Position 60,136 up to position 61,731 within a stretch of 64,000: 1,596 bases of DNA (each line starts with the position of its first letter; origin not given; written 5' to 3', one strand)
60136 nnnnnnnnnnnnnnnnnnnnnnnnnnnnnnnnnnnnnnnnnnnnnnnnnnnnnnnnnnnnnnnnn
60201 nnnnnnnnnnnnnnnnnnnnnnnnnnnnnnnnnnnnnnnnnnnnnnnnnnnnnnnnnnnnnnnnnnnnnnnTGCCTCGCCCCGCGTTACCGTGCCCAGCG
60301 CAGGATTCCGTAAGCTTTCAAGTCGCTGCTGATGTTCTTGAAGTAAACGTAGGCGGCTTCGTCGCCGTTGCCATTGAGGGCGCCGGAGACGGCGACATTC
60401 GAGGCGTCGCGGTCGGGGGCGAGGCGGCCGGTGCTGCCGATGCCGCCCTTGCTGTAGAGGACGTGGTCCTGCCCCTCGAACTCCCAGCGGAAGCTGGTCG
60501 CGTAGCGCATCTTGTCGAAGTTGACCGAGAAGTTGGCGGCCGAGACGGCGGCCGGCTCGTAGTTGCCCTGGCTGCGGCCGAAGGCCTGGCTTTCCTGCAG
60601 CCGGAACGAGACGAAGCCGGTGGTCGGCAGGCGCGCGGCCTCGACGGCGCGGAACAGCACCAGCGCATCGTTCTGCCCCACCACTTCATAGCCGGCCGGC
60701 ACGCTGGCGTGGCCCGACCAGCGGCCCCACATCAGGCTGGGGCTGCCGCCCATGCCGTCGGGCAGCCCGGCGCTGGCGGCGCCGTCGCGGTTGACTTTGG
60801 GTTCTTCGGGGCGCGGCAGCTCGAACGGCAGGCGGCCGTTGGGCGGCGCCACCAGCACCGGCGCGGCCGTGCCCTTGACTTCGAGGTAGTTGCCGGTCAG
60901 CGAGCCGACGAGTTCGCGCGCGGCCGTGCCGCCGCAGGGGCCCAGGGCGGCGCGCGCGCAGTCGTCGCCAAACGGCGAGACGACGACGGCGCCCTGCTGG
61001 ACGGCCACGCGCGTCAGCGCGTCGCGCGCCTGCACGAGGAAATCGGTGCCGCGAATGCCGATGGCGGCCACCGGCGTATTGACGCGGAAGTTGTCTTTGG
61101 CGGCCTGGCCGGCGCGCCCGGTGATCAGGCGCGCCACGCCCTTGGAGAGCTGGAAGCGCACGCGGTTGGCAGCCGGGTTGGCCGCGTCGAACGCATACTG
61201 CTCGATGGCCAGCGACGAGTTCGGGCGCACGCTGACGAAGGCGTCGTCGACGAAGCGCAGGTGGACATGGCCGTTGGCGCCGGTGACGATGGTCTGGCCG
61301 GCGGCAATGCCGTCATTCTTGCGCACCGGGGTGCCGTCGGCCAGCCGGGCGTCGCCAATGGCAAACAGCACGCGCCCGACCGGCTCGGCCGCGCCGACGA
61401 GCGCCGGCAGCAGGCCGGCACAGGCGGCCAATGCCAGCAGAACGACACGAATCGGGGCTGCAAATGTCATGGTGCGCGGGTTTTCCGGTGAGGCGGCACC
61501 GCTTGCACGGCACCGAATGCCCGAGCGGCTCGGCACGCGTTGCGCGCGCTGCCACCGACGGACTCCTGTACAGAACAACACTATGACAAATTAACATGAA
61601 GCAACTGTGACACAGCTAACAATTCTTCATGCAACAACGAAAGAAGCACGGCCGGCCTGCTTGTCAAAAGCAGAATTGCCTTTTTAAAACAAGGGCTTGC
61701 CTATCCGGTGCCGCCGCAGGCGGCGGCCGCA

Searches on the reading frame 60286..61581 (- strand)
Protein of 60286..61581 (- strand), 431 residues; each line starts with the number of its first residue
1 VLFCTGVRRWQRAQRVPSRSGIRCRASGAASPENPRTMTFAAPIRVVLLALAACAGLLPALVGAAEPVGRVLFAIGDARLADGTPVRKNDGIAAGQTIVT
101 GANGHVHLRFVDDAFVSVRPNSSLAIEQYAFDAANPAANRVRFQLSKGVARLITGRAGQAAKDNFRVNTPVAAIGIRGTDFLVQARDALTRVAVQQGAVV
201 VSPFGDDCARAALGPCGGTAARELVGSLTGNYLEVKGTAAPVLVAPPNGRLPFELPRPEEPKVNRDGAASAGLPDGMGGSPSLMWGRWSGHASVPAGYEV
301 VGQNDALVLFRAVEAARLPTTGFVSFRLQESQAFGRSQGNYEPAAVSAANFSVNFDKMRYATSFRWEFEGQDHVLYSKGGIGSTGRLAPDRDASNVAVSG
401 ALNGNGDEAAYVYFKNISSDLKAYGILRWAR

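Call 5: search_protein_families(library=pfam, proteins=[window:60286-61581:-], max_evalue=0.01)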
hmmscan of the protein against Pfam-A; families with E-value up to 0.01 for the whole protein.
window:60286-61581:- (431 aa): 1 family
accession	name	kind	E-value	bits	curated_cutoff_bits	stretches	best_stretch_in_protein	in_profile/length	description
PF04773.18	FecR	-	3.4e-16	59.9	24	1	97-199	2-96/97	FecR protein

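Call 6: search_protein_families(library=ncbifam, proteins=[window:60286-61581:-], max_evalue=0.01)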
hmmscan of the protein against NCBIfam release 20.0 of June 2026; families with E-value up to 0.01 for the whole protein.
window:60286-61581:- (431 aa): 3 families
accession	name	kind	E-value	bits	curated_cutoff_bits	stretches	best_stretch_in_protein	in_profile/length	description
NF033165.1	lipo_LipL45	exception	5.6e-13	48.7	350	1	65-203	36-175/391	lipoprotein LipL45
NF047849.1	Lsa33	exception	4.7e-12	45.7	420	1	86-208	51-170/310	surface adhesin Lsa33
NF007296.1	PRK09774.1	equivalog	0.00072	18.8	385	1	138-202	132-201/313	ferric citrate uptake sigma factor regulator FecR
